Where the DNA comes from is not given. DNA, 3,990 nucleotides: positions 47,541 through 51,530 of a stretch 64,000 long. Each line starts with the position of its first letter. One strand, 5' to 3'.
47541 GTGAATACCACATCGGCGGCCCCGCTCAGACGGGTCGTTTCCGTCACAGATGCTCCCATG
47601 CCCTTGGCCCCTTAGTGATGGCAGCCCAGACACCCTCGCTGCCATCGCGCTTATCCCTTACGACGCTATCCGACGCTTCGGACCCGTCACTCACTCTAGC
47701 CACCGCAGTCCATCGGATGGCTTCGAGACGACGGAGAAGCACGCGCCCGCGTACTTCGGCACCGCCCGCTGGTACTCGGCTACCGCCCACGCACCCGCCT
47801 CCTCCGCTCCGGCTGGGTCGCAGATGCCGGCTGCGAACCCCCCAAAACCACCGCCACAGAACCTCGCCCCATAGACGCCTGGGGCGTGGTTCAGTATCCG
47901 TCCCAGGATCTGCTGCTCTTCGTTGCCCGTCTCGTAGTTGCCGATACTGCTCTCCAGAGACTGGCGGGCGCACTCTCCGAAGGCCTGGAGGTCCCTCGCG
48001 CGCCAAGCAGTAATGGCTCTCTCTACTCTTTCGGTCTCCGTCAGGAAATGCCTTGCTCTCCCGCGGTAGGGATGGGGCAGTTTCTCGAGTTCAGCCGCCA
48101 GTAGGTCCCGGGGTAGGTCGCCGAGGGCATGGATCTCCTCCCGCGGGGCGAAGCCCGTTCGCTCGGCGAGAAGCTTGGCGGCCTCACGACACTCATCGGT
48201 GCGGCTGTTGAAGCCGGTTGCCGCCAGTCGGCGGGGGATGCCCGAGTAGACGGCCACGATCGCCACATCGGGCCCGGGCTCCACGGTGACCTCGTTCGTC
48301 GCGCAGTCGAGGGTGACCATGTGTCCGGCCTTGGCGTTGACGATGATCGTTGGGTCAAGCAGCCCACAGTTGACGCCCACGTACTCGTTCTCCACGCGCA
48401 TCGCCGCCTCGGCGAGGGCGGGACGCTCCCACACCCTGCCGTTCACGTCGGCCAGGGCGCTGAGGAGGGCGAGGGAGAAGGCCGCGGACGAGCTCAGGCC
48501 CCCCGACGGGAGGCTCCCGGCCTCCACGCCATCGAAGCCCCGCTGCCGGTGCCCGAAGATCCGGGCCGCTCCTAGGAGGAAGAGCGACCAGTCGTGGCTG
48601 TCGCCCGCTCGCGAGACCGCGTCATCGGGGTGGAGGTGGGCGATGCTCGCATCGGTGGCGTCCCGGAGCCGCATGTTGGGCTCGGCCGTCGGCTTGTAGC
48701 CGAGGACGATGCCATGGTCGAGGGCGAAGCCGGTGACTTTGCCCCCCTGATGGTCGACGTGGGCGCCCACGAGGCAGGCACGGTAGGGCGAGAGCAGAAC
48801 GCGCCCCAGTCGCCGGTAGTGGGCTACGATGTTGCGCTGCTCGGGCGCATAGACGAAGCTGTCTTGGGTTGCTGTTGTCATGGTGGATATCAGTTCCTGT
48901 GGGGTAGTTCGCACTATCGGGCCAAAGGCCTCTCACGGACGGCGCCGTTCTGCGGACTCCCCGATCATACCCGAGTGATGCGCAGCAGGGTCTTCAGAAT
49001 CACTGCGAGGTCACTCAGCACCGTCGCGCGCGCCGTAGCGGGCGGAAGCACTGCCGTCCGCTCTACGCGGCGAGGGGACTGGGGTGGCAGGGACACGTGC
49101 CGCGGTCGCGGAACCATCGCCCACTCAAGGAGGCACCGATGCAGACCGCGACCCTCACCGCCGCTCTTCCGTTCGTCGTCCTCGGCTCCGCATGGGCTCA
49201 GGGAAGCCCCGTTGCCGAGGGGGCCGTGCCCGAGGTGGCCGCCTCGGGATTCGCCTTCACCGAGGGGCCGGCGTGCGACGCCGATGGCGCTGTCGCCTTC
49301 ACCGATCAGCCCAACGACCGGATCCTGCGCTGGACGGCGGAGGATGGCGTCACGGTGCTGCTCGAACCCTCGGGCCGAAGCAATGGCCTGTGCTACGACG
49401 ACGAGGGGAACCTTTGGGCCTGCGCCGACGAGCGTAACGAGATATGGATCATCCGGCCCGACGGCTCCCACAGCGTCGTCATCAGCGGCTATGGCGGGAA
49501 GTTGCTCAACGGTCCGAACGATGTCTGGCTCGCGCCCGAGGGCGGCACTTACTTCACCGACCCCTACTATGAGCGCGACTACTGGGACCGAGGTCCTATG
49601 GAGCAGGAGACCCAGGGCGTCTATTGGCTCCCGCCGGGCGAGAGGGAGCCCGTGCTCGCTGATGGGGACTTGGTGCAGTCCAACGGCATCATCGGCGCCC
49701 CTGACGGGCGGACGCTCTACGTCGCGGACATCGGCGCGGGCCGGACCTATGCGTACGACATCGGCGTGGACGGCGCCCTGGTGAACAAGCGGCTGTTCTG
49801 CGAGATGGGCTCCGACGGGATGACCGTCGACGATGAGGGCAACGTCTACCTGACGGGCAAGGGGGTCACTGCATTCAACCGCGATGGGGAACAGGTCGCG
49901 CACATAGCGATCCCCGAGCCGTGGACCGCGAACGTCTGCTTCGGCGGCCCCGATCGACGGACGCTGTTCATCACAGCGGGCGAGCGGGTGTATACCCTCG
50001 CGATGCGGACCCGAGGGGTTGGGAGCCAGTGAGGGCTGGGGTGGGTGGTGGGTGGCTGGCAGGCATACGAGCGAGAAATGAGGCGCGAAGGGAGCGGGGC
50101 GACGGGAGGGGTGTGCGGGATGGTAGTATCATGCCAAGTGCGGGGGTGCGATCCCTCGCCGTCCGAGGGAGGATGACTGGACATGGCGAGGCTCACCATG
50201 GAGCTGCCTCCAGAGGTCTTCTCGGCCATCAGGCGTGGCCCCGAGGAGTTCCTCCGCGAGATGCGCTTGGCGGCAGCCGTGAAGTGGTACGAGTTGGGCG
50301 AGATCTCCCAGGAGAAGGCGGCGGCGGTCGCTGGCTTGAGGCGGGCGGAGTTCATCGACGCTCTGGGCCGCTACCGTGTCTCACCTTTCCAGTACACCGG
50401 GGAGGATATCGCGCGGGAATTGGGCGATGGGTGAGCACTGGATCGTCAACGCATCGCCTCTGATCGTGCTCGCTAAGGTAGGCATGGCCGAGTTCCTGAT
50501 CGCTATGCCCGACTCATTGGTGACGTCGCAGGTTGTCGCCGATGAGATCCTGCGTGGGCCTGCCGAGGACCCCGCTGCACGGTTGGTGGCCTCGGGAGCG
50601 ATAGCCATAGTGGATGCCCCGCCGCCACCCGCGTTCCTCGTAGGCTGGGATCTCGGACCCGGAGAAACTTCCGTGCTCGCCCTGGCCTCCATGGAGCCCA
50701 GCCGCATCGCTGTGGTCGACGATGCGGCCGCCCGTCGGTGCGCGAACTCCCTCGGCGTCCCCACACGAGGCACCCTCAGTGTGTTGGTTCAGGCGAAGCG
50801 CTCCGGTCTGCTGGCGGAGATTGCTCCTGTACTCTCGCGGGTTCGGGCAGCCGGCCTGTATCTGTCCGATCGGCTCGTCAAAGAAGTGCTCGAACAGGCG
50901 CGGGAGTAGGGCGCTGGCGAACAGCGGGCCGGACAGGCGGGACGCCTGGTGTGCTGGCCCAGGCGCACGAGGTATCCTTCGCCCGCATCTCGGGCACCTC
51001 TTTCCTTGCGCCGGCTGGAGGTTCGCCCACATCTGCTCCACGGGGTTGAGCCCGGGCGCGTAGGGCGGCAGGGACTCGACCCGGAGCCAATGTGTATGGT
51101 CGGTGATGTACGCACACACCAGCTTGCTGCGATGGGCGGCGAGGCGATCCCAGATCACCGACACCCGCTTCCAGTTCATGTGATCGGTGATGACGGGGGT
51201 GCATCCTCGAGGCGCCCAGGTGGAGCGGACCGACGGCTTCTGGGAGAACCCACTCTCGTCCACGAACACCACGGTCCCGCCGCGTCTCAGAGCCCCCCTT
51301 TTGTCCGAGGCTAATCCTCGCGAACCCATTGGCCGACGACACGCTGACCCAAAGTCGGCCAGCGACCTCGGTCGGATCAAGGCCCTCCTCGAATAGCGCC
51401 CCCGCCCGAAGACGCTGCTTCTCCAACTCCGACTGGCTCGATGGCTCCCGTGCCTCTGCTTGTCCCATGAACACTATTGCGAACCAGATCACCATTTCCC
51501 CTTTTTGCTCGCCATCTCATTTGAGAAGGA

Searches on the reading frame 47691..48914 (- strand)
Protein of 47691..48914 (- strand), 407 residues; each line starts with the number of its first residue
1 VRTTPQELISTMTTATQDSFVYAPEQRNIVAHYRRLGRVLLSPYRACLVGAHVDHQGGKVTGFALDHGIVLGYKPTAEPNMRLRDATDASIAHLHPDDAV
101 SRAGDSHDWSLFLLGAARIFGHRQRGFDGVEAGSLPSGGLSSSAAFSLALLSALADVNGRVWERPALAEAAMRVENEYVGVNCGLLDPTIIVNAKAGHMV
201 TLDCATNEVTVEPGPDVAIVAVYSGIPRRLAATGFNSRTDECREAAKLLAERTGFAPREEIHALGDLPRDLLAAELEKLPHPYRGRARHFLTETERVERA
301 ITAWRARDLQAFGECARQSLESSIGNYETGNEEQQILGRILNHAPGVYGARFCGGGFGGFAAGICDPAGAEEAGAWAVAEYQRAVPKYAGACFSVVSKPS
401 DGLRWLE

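Call 5: search_protein_families(library=pfam, proteins=[window:47691-48914:-], max_evalue=0.01)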
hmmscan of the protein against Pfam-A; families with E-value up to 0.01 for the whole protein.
window:47691-48914:- (407 aa): 3 families
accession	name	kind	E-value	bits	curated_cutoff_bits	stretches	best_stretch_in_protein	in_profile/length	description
PF00288.32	GHMP_kinases_N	-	6.3e-11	42.8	22.3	1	132-192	23-84/87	GHMP kinases N terminal domain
PF10509.15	GalKase_gal_bdg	-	2.3e-07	30.7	23.1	1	38-74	12-48/49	Galactokinase galactose-binding signature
PF08544.19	GHMP_kinases_C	-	0.00025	21.8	21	1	303-373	4-75/85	GHMP kinases C terminal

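Call 6: search_protein_families(library=ncbifam, proteins=[window:47691-48914:-], max_evalue=0.01)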
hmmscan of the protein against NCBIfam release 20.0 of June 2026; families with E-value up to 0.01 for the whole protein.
window:47691-48914:- (407 aa): 6 families
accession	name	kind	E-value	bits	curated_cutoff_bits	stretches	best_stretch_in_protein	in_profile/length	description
NF003705.0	PRK05322.1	equivalog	8.6e-46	156.4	385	1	38-385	20-369/388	galactokinase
TIGR00131.1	gal_kin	equivalog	1.3e-44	152.7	226.65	1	37-364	17-349/388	galactokinase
NF003006.0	PRK03817.1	equivalog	1.5e-43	149.1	443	1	41-403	5-348/352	galactokinase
NF003472.0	PRK05101.1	equivalog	7.2e-39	133.8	499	1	39-384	22-363/382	galactokinase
NF001816.0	PRK00555.1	equivalog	2.5e-27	95.8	509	1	42-372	7-331/363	galactokinase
TIGR00549.1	mevalon_kin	equivalog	3.9e-06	26.6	163.05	1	137-229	92-181/276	mevalonate kinase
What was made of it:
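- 47691..48914 (-): Galactokinase-like GHMP sugar kinase; the conserved upstream partner of the PqqD gene (possible functional partner, not shown). GHMP_kinases_N, GHMP_kinases_C and GalKase_gal_bdg are above their cutoffs; galactokinase equivalogs are below theirs (calls 5, 6).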

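Call 93: search_protein_families(library=padloc, proteins=[window:47691-48914:-], max_evalue=0.01)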
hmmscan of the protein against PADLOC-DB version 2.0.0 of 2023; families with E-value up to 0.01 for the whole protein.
window:47691-48914:- (407 aa): 0 families

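Call 97: find_related_loci(query=window:47691-48914:-, collection=genome_contigs, flank=10000)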
Query window:47691-48914:- (407 aa) in genome_contigs; peptide patterns used: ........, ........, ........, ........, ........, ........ (x = any residue, [..] = any of these).
103 stretches matched a pattern; 3 encode a relative of the query (tblastn E <= 1e-3); 3 distinct loci.
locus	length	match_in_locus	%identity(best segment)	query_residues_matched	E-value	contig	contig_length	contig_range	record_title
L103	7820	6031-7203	81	17-407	0e+0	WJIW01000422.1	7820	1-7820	MAG: Armatimonadia bacterium isolate Bin_177 k141_3045505, whole genome shotgun sequence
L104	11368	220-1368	67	25-406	2e-145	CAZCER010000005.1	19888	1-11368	MAG TPA_asm: uncultured Armatimonadia bacterium isolate binchicken_co27_470 genome assembly, contig: NODE_4787_length_19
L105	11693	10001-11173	33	25-404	2e-62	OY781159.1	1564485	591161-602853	MAG: Acholeplasmataceae bacterium isolate b77914f2-8fec-49c8-ab37-f01becaaac15 genome assembly, chromosome: 1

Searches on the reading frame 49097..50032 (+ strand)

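Call 8: search_protein_families(library=pfam, proteins=[window:49097-50032:+], max_evalue=0.001)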
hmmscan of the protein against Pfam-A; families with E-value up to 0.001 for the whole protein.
window:49097-50032:+ (311 aa): 1 family
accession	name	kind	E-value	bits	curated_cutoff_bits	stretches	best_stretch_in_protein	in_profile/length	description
PF08450.18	SGL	-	5.4e-38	131.4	26.3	1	54-294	1-244/246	SMP-30/Gluconolactonase/LRE-like region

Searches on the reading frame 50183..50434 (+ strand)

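Call 8: search_protein_families(library=pfam, proteins=[window:50183-50434:+], max_evalue=0.001)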
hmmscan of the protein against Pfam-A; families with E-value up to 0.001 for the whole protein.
window:50183-50434:+ (83 aa): 1 family
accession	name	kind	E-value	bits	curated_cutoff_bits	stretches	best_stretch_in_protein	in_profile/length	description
PF03683.19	UPF0175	-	1.1e-24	86.4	27.9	1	8-80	1-73/75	Uncharacterised protein family (UPF0175)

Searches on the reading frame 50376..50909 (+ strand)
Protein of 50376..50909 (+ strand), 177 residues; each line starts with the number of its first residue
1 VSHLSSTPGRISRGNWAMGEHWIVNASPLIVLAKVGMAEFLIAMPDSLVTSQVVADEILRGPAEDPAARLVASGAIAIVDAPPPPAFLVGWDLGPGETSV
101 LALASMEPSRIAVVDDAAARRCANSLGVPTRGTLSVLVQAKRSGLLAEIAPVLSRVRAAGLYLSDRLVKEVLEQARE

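Call 8: search_protein_families(library=pfam, proteins=[window:50376-50909:+], max_evalue=0.001)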
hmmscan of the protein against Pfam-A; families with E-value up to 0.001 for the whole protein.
window:50376-50909:+ (177 aa): 1 family
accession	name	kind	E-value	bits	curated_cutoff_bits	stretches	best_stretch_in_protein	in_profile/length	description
PF11848.13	DUF3368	-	1.2e-10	41.5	27.3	1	130-175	1-46/46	Domain of unknown function (DUF3368)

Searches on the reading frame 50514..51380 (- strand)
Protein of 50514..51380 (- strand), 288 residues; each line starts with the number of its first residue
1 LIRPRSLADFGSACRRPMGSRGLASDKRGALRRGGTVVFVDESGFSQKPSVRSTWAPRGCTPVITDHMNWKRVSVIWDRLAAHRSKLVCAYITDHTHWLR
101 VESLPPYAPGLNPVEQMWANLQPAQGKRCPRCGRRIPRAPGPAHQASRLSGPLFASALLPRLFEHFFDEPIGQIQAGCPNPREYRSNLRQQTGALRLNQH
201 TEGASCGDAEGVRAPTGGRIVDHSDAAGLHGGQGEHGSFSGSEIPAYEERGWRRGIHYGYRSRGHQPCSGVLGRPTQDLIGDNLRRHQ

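Call 8: search_protein_families(library=pfam, proteins=[window:50514-51380:-], max_evalue=0.001)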
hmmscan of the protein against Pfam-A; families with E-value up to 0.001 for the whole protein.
window:50514-51380:- (288 aa): 1 family
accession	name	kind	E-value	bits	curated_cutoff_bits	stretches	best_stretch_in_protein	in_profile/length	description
PF13358.12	DDE_3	-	4.7e-16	59.4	28.6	2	72-122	80-130/146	DDE superfamily endonuclease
